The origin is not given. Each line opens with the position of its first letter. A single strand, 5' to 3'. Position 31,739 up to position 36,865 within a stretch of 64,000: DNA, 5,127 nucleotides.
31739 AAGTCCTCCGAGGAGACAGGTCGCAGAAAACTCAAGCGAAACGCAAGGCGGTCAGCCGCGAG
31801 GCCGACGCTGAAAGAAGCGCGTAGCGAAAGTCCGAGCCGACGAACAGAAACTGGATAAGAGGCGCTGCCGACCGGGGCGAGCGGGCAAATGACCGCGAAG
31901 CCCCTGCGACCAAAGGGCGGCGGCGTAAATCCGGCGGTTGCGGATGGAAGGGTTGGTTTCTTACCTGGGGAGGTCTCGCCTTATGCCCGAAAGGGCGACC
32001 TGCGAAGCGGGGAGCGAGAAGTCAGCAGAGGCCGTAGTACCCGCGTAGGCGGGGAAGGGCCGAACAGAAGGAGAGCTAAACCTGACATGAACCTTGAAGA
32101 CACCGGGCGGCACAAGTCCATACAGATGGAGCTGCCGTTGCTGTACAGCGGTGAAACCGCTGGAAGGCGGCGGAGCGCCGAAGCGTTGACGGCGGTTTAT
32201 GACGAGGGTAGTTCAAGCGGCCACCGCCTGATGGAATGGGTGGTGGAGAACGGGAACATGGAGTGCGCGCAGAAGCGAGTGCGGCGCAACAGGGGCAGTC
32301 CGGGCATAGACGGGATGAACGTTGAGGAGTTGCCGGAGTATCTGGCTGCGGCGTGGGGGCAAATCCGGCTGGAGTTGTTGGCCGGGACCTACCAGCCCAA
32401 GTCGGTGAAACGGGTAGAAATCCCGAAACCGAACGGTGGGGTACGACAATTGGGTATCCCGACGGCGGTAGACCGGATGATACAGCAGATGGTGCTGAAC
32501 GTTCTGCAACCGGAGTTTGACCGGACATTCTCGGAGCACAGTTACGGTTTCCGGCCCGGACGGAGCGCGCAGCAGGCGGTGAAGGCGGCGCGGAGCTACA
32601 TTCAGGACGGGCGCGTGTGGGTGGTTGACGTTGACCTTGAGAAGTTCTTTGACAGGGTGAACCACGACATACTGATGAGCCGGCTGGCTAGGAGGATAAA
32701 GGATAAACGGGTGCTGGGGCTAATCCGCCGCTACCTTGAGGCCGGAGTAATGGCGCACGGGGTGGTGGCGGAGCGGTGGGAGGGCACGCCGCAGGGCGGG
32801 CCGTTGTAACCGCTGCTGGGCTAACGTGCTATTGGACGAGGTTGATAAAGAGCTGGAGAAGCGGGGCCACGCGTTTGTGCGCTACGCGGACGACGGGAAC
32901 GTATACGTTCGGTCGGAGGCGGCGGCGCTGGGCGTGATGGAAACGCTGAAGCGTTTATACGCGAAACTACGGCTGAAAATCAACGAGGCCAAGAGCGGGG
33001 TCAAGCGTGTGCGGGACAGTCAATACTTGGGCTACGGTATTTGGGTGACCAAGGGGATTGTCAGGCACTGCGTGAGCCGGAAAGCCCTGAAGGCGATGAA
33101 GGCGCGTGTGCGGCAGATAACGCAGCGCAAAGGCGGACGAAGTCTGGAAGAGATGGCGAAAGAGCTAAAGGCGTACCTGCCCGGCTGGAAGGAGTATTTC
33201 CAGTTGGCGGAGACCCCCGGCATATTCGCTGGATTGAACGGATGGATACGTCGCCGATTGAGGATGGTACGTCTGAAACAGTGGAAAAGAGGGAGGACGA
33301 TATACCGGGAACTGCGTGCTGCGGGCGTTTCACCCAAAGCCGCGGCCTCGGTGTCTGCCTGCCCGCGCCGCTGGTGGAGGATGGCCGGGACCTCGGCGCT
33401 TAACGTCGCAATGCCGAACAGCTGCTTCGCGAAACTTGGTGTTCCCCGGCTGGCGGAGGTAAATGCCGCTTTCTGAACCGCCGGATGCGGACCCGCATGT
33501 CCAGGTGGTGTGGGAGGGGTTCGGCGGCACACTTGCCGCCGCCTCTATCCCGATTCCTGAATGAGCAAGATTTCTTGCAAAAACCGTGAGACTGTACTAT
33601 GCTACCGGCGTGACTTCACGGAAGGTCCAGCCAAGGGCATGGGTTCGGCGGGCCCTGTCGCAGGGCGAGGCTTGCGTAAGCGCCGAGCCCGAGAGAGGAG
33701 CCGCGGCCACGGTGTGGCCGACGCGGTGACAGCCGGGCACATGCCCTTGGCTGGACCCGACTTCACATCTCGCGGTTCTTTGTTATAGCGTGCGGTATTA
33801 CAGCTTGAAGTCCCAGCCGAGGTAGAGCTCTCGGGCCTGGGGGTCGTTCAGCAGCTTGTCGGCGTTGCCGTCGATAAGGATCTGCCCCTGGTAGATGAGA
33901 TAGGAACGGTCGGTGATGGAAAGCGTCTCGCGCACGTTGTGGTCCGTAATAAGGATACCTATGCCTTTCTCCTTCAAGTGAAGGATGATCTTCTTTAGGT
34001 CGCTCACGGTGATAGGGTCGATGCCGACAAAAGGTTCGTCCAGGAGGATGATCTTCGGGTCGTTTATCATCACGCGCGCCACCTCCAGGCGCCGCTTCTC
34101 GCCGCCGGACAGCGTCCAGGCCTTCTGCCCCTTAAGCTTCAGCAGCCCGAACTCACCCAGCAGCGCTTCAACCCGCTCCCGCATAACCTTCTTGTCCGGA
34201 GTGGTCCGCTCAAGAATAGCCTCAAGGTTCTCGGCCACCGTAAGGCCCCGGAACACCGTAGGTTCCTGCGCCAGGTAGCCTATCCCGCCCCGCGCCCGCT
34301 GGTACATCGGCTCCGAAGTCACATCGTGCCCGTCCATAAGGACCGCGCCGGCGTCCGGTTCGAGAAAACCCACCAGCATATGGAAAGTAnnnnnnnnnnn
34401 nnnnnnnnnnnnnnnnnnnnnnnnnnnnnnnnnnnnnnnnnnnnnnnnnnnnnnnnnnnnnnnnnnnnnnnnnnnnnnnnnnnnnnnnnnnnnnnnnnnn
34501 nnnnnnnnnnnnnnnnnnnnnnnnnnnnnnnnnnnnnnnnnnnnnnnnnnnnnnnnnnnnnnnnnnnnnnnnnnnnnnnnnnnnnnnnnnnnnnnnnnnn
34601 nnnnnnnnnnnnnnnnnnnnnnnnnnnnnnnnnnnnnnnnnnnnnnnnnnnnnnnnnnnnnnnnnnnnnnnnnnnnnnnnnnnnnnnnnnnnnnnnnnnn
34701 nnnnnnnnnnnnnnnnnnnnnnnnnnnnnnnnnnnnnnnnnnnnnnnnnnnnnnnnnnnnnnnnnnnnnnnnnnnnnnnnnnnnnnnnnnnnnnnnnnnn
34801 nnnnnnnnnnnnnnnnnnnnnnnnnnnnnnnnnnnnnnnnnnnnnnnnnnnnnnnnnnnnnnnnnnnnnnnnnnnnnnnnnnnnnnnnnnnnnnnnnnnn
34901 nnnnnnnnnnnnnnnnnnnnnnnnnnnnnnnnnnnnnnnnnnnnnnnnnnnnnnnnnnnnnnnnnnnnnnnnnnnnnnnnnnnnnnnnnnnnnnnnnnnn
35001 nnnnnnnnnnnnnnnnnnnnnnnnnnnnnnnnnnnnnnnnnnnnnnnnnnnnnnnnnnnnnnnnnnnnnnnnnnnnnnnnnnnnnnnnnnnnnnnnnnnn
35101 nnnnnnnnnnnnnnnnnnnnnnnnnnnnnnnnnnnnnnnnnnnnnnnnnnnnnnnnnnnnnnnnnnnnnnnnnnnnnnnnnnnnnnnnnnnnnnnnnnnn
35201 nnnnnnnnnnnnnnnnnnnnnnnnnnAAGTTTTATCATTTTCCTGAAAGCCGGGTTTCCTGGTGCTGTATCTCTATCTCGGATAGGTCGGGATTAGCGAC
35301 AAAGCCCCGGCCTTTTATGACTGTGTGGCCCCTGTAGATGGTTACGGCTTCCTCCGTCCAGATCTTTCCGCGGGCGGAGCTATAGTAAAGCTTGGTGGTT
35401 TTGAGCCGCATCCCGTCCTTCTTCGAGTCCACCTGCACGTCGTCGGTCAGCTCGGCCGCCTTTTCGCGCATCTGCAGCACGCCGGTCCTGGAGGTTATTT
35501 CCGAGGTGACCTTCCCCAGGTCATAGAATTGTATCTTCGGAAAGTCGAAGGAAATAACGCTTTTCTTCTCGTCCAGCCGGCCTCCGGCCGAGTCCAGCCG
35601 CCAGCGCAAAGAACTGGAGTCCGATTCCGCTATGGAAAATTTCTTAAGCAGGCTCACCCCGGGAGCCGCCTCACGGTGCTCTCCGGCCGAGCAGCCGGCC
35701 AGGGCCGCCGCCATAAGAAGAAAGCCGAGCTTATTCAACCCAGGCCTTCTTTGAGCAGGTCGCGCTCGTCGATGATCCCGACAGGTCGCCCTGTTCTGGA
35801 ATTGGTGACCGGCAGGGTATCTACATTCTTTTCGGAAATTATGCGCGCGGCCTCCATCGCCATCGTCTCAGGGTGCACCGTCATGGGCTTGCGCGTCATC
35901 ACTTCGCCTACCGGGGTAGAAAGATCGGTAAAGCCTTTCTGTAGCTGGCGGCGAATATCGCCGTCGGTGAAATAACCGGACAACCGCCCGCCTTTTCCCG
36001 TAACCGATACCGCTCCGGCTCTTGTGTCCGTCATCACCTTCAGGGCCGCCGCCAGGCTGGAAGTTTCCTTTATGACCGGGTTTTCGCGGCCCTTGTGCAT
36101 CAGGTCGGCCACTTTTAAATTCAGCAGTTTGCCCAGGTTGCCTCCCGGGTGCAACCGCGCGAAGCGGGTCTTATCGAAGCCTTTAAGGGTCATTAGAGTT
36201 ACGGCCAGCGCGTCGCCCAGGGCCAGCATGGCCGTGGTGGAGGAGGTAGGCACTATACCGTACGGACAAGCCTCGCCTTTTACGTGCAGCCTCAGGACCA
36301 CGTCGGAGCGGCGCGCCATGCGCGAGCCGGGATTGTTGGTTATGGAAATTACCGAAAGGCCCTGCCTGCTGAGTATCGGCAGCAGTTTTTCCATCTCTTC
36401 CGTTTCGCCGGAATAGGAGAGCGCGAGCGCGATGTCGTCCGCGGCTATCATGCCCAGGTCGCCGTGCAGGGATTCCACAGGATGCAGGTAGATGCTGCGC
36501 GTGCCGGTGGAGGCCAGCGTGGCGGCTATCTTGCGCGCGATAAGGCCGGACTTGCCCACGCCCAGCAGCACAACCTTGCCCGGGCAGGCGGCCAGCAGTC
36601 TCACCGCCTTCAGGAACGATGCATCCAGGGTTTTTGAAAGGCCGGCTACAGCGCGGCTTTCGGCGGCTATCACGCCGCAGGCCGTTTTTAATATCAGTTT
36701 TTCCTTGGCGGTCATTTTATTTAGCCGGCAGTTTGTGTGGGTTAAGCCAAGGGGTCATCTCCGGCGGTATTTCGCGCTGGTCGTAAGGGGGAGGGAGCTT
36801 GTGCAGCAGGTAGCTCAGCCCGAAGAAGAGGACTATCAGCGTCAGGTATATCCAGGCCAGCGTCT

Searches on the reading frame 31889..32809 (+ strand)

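Call 19: search_protein_families(library=pfam, proteins=[window:31889-32809:+], max_evalue=0.0001)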
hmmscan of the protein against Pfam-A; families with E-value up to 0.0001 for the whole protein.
window:31889-32809:+ (306 aa): 1 family
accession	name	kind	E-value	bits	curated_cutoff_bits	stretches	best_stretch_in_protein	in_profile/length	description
PF00078.32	RVT_1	-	2.5e-21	76.8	29.6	1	178-306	1-125/205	Reverse transcriptase (RNA-dependent DNA polymerase)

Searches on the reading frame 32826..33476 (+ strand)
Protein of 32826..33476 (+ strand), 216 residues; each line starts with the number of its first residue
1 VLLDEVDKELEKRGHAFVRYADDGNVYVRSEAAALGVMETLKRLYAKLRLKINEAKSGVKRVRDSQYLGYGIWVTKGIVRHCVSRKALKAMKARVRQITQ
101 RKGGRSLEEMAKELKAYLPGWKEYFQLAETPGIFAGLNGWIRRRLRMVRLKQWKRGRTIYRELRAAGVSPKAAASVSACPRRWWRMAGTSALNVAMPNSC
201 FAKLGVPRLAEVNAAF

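Call 19: search_protein_families(library=pfam, proteins=[window:32826-33476:+], max_evalue=0.0001)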
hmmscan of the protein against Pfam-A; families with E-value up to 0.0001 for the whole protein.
window:32826-33476:+ (216 aa): 2 families
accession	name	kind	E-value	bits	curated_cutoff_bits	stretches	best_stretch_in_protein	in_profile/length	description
PF08388.16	GIIM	-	2.1e-19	69.7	23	1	88-162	1-75/80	Group II intron, maturase-specific domain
PF00078.32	RVT_1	-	2e-08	34.6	29.6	1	2-71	133-204/205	Reverse transcriptase (RNA-dependent DNA polymerase)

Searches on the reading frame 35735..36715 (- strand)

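Call 41: search_protein_families(library=pfam, proteins=[window:35735-36715:-], max_evalue=0.0001)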
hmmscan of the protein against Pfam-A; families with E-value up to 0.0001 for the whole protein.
window:35735-36715:- (326 aa): 2 families
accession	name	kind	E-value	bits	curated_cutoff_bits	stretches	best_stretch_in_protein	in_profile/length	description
PF01380.27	SIS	-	6.6e-27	94.3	25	1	44-172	4-130/131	SIS domain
PF00571.33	CBS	-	3.5e-23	82.1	24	2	269-323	1-54/57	CBS domain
